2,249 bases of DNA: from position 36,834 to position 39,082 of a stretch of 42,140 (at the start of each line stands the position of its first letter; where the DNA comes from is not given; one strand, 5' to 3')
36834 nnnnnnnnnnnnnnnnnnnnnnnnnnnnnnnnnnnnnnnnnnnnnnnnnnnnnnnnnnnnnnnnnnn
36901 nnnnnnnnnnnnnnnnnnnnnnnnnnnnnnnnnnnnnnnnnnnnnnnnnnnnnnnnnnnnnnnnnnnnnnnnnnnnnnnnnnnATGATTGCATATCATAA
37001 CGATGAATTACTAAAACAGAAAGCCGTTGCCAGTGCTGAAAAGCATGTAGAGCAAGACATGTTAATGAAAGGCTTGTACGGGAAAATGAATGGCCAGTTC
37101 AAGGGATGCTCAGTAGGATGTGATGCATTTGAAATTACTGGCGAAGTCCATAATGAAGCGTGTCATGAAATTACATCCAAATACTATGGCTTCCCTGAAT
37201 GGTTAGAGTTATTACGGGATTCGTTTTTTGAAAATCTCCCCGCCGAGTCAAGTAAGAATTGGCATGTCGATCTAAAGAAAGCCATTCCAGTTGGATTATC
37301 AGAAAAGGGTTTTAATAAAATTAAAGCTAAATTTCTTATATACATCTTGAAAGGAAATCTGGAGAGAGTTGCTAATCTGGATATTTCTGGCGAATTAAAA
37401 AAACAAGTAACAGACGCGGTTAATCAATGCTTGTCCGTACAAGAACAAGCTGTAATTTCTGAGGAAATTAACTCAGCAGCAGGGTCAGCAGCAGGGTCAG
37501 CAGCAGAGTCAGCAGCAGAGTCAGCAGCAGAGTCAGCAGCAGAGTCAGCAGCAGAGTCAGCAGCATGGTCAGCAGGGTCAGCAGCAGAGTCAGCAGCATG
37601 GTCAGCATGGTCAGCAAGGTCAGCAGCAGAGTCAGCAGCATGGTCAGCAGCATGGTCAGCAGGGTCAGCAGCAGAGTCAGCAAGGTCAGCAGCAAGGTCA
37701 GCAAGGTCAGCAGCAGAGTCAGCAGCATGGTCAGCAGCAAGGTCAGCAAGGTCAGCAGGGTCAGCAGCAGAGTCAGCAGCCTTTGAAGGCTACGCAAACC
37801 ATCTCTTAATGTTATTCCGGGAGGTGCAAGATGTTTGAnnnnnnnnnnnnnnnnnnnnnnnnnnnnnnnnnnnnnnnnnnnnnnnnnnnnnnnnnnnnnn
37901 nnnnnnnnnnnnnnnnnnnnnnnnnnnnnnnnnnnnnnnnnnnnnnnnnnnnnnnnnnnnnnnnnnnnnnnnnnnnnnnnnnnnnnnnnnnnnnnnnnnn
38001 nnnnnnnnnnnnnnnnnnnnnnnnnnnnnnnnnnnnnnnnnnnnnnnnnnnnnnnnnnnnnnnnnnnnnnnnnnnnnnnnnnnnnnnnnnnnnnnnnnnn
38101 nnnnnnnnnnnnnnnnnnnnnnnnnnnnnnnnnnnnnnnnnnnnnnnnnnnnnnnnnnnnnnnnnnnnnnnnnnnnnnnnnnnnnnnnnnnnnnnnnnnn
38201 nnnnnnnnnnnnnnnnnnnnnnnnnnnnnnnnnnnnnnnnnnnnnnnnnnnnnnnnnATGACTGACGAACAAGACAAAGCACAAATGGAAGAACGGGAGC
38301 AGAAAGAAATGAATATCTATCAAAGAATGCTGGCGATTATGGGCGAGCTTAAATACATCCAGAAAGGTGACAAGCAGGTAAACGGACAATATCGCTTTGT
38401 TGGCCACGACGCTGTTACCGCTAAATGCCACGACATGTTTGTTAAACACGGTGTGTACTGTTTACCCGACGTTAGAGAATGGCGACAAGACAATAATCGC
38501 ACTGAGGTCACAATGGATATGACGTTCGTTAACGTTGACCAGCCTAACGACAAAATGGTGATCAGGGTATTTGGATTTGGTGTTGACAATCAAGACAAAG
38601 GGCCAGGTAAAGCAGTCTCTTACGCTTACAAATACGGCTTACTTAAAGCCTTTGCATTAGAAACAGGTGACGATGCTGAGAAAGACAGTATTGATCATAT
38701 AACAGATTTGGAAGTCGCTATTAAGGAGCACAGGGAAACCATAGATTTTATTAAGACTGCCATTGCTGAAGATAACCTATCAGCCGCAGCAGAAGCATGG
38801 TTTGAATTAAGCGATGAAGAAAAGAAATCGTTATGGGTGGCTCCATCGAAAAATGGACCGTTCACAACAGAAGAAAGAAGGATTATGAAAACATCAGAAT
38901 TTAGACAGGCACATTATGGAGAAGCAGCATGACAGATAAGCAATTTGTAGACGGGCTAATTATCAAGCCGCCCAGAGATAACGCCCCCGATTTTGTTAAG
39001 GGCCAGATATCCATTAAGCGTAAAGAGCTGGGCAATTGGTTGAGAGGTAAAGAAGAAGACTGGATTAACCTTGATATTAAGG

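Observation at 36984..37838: Early protein ending in 28 tandem S-A-(A)-X units with X restricted to G/E/W/R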

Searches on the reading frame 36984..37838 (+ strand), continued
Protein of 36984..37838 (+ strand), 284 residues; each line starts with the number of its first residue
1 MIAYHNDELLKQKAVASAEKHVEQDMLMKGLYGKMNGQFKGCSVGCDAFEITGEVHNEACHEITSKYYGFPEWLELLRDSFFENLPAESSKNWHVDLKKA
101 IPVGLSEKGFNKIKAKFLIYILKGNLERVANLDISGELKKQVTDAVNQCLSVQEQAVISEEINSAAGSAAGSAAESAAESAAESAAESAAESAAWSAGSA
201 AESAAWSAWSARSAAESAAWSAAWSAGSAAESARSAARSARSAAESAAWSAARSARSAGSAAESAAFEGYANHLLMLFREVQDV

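Call 93: search_protein_families(library=padloc, proteins=[window:36984-37835:+, P0118, P0009, P0018, P0003], max_evalue=0.1)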
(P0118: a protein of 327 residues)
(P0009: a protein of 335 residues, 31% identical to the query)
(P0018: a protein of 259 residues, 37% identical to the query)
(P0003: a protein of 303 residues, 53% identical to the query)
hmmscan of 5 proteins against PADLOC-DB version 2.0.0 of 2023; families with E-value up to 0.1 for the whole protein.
window:36984-37835:+ (284 aa): 0 families

P0118 (327 aa): 0 families

P0009 (335 aa): 0 families

P0018 (259 aa): 0 families

P0003 (303 aa): 1 family
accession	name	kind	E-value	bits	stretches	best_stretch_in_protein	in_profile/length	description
PDLC02842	DpdE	-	0.0015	14.2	1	84-165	242-320/1176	DpdE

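Call 96: search_protein_families(library=pfam, proteins=[P0037], max_evalue=0.01)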
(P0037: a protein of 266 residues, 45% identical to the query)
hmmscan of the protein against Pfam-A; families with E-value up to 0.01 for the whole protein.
P0037 (266 aa): 0 families

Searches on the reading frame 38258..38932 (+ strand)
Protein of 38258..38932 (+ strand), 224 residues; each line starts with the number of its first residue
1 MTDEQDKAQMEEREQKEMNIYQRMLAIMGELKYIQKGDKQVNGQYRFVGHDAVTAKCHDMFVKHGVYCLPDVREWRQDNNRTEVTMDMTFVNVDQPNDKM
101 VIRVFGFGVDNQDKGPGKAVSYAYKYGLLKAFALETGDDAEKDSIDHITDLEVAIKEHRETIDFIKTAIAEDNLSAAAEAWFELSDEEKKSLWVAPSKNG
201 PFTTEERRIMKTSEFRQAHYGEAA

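Call 20: search_protein_families(library=pfam, proteins=[window:38258-38932:+], max_evalue=0.01)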
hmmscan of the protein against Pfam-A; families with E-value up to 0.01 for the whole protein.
window:38258-38932:+ (224 aa): 1 family
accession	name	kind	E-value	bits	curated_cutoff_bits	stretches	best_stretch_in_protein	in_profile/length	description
PF04404.17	ERF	-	3e-17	63.5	25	1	20-147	1-131/153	ERF superfamily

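Call 21: search_protein_families(library=phrogs, proteins=[window:38258-38932:+], max_evalue=0.001)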
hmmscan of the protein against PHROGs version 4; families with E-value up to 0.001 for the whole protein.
window:38258-38932:+ (224 aa): 3 families
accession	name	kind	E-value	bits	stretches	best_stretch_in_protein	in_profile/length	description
phrog_155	-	DNA, RNA and nucleotide metabolism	1e-26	95.2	1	1-184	49-241/308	Erf-like ssDNA annealing protein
phrog_21649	-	unknown function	3.5e-08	34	1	20-136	42-161/351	-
phrog_2324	-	DNA, RNA and nucleotide metabolism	1.7e-05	25.4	1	12-143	3-129/193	Erf-like ssDNA annealing protein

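Call 86: find_encoding_contigs(protein=window:38258-38932:+, flank=3000, max_places=10)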
Protein window:38258-38932:+ (224 aa): 5 contigs read that carry it; 3 places shown.
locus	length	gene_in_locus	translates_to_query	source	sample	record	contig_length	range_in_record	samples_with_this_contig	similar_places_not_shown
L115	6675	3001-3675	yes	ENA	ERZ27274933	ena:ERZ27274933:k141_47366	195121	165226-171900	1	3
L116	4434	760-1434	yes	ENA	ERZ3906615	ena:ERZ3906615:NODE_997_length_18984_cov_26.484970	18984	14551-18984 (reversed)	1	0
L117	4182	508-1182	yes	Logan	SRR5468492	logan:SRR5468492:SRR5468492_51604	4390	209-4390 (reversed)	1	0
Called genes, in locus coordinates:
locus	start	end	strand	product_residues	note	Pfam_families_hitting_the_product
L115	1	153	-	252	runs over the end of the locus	-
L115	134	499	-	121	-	-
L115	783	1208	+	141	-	PF01381:HTH_3 (faint)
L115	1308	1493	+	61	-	-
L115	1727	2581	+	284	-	-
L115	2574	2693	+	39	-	-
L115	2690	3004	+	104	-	-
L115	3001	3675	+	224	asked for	PF04404:ERF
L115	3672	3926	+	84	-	-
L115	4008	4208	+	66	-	-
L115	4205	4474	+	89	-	-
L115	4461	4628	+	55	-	-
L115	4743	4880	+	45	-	-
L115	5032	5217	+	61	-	PF06806:DUF1233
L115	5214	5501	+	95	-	-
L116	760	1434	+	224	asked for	PF04404:ERF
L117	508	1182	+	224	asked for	PF04404:ERF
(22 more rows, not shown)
